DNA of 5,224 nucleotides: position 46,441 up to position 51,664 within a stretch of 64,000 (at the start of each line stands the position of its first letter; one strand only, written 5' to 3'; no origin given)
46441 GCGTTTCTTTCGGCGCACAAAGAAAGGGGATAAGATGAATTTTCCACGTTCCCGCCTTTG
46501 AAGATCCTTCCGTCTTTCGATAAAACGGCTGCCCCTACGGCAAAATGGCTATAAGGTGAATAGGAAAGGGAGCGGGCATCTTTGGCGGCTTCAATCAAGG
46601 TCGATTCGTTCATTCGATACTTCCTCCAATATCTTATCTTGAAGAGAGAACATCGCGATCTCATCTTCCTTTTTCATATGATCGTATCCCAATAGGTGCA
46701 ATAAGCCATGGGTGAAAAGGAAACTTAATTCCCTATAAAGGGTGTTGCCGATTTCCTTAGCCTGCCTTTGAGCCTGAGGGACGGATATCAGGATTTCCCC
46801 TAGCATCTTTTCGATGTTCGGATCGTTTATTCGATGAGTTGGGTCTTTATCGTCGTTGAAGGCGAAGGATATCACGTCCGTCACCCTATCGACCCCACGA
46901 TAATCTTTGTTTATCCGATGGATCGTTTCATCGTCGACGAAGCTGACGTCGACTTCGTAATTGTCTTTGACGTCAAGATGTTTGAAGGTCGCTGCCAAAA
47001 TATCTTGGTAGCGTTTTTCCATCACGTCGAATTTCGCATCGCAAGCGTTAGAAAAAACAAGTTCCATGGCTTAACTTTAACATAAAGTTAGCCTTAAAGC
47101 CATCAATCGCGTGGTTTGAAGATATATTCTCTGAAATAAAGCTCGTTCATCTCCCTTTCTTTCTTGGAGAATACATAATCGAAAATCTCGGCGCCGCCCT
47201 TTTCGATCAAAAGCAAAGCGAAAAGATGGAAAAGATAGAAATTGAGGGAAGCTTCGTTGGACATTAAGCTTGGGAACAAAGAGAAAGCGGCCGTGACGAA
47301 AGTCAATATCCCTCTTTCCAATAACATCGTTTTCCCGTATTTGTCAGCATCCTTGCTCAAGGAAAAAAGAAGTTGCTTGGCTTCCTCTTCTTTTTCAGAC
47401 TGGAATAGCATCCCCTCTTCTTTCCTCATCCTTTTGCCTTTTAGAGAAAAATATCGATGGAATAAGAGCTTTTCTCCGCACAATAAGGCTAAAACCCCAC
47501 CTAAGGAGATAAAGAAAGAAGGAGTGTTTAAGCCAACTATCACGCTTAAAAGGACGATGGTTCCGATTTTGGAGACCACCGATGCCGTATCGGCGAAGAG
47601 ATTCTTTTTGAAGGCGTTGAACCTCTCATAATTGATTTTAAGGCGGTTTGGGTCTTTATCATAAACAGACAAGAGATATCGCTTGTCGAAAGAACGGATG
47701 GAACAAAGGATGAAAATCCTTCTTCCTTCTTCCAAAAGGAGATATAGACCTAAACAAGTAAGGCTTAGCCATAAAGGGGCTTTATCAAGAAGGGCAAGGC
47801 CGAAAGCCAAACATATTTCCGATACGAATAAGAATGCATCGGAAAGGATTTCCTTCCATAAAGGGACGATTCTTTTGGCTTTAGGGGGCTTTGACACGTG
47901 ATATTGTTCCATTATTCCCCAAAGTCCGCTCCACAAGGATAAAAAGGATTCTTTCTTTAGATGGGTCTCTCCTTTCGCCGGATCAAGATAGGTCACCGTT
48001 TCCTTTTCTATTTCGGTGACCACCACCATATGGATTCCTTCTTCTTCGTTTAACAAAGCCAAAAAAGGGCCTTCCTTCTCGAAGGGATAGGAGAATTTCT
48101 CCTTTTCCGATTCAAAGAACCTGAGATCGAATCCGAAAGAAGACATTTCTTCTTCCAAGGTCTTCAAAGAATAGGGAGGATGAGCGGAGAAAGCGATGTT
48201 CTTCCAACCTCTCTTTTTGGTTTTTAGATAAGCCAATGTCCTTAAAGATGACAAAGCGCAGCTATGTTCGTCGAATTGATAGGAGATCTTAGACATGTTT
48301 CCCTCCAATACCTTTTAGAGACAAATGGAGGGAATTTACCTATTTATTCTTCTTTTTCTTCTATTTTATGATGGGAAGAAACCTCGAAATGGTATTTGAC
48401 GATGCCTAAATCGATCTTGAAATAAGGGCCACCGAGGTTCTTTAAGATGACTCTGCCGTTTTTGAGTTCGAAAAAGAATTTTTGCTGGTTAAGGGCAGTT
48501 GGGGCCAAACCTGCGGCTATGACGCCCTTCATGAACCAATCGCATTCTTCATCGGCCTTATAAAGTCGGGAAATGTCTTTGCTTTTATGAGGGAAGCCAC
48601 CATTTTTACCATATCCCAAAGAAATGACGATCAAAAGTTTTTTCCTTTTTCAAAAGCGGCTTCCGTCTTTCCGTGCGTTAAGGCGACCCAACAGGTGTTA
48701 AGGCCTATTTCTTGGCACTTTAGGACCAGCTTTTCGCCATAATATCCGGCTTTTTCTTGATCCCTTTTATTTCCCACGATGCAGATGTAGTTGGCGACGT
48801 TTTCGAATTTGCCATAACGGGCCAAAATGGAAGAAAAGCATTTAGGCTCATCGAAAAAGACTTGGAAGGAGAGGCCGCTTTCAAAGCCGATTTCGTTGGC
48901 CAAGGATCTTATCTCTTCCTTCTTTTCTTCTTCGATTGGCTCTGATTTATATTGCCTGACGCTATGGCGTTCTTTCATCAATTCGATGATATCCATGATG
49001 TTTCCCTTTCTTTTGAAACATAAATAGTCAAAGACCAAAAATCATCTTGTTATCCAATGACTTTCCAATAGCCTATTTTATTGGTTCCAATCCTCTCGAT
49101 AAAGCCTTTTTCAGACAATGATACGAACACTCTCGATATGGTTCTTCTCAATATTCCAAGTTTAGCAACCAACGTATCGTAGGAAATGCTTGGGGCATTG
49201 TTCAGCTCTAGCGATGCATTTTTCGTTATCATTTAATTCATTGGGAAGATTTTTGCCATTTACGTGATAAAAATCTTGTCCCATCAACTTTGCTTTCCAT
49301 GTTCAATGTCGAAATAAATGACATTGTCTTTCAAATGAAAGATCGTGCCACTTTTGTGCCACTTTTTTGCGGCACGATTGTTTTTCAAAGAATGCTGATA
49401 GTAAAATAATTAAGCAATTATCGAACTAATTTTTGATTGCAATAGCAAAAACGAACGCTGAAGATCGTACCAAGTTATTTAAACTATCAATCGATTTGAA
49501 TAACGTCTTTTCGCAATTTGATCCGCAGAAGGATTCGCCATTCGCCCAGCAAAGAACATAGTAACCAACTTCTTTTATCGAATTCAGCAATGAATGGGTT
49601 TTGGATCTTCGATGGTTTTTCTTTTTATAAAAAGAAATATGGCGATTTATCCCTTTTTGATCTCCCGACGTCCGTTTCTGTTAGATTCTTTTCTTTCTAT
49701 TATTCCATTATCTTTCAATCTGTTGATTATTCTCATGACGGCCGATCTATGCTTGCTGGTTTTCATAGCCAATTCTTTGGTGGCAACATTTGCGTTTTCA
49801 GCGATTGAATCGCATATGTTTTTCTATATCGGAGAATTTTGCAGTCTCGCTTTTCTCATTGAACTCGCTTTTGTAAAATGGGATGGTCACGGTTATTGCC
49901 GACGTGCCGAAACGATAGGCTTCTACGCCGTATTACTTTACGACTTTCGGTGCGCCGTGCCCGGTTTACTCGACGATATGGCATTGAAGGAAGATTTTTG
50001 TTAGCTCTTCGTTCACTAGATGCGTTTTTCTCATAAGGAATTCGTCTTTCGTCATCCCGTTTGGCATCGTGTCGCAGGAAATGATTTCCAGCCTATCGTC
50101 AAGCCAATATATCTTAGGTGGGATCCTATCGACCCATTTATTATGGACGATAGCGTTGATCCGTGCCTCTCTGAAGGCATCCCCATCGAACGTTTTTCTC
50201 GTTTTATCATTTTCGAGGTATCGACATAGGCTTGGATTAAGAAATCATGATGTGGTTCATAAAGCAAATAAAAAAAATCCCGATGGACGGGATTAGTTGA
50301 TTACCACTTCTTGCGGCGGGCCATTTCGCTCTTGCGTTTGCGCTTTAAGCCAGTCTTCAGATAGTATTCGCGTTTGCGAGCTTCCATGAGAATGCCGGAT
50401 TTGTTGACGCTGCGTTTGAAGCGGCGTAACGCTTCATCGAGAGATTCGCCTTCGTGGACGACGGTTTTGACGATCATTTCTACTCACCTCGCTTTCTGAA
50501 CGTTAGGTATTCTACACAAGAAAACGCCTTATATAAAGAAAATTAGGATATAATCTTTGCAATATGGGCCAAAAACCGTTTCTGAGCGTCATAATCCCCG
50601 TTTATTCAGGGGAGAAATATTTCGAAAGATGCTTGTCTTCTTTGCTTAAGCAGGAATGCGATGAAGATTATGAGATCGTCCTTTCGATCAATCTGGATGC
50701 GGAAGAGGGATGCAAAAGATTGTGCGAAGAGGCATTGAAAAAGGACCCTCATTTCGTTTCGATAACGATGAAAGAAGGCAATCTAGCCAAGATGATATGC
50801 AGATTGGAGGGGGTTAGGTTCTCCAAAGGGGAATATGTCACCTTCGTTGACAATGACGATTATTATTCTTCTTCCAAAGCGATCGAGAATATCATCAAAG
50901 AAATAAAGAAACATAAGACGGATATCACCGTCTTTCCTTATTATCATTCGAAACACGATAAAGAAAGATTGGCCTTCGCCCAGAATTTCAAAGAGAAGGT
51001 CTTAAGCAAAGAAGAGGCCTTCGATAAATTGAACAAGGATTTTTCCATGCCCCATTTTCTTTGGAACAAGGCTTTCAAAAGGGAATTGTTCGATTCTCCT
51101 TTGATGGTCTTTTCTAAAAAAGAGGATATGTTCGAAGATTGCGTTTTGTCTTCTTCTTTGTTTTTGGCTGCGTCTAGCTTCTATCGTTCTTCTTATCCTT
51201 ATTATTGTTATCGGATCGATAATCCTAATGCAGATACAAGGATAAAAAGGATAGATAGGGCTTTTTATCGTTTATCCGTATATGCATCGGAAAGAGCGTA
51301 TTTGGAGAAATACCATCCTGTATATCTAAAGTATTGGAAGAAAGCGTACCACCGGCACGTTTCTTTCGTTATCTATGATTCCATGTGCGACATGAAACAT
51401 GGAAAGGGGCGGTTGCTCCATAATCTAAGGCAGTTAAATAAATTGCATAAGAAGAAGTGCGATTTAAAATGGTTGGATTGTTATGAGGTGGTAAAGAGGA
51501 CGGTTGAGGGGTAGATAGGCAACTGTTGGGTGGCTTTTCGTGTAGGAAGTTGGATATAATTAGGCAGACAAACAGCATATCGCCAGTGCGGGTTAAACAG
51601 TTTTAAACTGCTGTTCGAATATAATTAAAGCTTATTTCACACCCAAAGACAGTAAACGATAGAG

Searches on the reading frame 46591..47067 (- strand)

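Call 54: search_protein_families(library=pfam, max_evalue=0.001, proteins=[window:46591-47067:-])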
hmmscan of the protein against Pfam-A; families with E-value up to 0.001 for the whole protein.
window:46591-47067:- (158 aa): 1 family
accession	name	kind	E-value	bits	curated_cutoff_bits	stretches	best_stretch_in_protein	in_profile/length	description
PF02130.23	YbeY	-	8.1e-44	149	25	1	16-149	7-128/129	Endoribonuclease YbeY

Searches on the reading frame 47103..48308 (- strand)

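Call 6: search_protein_families(library=pfam, max_evalue=0.01, proteins=[window:47103-48308:-])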
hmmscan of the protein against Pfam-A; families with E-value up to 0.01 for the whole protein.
window:47103-48308:- (401 aa): 2 families
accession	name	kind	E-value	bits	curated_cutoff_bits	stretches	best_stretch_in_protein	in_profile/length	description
PF03412.21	Peptidase_C39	-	3.9e-12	46.6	22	1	7-130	3-125/133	Peptidase C39 family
PF00335.26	Tetraspanin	-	0.005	17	32.1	1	264-392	9-112/225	Tetraspanin family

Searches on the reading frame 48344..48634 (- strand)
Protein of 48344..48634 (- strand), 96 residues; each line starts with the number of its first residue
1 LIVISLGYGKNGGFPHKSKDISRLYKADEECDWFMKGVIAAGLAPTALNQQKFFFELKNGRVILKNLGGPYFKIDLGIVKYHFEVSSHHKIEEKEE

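Call 54: search_protein_families(library=pfam, max_evalue=0.001, proteins=[window:48344-48634:-])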
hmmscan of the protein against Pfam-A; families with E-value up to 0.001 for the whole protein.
window:48344-48634:- (96 aa): 1 family
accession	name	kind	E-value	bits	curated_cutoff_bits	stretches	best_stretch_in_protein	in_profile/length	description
PF14512.11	TM1586_NiRdase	-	1.7e-25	90.4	27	1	1-86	125-214/215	Putative TM nitroreductase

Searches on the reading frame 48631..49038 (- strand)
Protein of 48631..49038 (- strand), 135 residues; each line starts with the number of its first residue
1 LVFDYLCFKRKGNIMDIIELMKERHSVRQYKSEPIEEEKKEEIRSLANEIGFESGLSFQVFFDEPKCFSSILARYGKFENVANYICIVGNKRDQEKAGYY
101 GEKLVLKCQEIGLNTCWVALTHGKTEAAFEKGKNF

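Call 6: search_protein_families(library=pfam, max_evalue=0.01, proteins=[window:48631-49038:-])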
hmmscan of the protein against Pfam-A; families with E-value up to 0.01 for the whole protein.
window:48631-49038:- (135 aa): 2 families
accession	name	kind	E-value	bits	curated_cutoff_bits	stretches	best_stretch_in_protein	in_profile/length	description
PF14512.11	TM1586_NiRdase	-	1.6e-37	129.6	27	1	16-131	1-118/215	Putative TM nitroreductase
PF00881.29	Nitroreductase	-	5.5e-07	30.4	23.5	1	22-47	2-27/167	Nitroreductase family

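Call 91: find_related_loci(query=window:48631-49038:-, collection=genome_contigs, flank=1500)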
Query window:48631-49038:- (135 aa) in genome_contigs; peptide patterns used: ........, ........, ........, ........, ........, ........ (x = any residue, [..] = any of these).
550 stretches matched a pattern; 23 encode a relative of the query (tblastn E <= 1e-3); 23 distinct loci.
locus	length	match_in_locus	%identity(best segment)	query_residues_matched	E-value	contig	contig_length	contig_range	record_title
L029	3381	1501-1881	69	9-135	1e-60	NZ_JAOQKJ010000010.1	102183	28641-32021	Suilimivivens aceti strain Sanger_18 .13414_6_68.10, whole genome shotgun sequence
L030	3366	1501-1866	66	14-135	7e-58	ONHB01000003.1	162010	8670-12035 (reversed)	uncultured Lachnospiraceae bacterium isolate RUG305 genome assembly, contig: scaffold_14, whole genome shotgun sequence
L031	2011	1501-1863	69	15-135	4e-58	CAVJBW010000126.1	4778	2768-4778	Lachnospiraceae bacterium isolate H07616-L1_cleanbin_000058 genome assembly, contig: Spades_H07616-L1_contig_12103, whol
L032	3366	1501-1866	69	10-131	2e-57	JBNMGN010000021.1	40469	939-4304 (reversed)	MAG: Coprococcus sp. isolate CM_BacCop812.147 k141_572360_length_40469_cov_15.0000, whole genome shotgun sequence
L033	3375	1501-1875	66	9-133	2e-56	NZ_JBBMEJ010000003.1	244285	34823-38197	Blautia aquisgranensis strain CLA-JM-H16 CLAJMH16_contig_3_length_244285, whole genome shotgun sequence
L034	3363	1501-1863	68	15-135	3e-56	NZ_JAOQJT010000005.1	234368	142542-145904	Coprococcus aceti strain H2_11 .13414_6_27.5, whole genome shotgun sequence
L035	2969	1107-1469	68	15-135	3e-56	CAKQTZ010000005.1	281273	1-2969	MAG: uncultured Coprococcus sp. isolate REFINED_METABAT215_TOP10_CONTIGS_1500_ASSEMBLY_K77_MERGED__Hadza_MoBio_hadza-I-L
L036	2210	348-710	67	15-135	1e-55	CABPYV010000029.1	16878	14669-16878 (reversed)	MAG TPA_asm: uncultured Coprococcus sp. isolate MGYG-HGUT-00364 genome assembly, contig: GUT_GENOME007858_29, whole geno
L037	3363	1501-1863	68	15-135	1e-55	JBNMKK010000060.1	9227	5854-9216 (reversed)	MAG: Coprococcus sp. isolate CM_BacCop1565.45 k141_105782_length_9227_cov_17.0064, whole genome shotgun sequence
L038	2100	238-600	68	15-135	5e-56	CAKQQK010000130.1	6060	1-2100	MAG: uncultured Coprococcus sp. isolate REFINED_METABAT215_TOP10_CONTIGS_1500_ASSEMBLY_K77_MERGED__Hadza_MoBio_hadza-E-H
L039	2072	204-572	64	13-135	8e-56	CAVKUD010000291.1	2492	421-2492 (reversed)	Senegalimassilia sp. isolate H07656-L1_cleanbin_000016 genome assembly, contig: Spades_H07656-L1_contig_15091, whole gen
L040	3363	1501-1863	66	15-135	8e-56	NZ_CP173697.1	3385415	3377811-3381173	Roseburia faecis strain JCM 17581 chromosome, complete genome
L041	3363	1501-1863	66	15-135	6e-55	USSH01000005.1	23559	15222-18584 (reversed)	uncultured Coprococcus sp. isolate UMGS2033 genome assembly, contig: NODE_738_length_23559_cov_3.125425, whole genome sh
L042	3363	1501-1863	65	15-135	6e-55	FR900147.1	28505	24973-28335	Roseburia sp. CAG:303 genomic scaffold, scf306, whole genome shotgun sequence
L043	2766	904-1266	67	15-135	2e-54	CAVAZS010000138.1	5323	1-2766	Lachnospiraceae bacterium isolate SRR8978301_cleanbin_000002 genome assembly, contig: Spades_SRR8978301_contig_1358, who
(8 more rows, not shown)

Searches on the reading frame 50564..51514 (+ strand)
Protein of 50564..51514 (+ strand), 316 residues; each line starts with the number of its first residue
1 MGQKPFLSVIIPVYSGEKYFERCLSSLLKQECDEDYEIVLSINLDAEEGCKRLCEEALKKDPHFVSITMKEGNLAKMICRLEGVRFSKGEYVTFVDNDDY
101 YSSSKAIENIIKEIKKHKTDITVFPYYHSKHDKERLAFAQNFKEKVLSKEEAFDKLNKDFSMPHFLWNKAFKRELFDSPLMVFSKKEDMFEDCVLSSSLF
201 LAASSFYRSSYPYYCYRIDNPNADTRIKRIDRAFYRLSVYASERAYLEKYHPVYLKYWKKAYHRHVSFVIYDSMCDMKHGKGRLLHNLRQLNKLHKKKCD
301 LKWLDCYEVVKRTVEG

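Call 6: search_protein_families(library=pfam, max_evalue=0.01, proteins=[window:50564-51514:+])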
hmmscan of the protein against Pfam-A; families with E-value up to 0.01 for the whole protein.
window:50564-51514:+ (316 aa): 4 families
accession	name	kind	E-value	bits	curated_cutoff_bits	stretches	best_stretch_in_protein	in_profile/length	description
PF00535.33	Glycos_transf_2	-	2.4e-22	80.1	23.3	1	8-157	1-147/168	Glycosyl transferase family 2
PF10111.15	Glyco_tranf_2_2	-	3.4e-06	27.2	27.3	1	8-133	1-130/276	Glycosyltransferase like family 2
PF13641.12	Glyco_tranf_2_3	-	0.0011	19.5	27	1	7-141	3-137/230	Glycosyltransferase like family 2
PF19835.5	SegE_GIY-YIG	-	0.002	18.8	25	1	96-152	56-112/123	Putative endonuclease segE, GIY-YIG domain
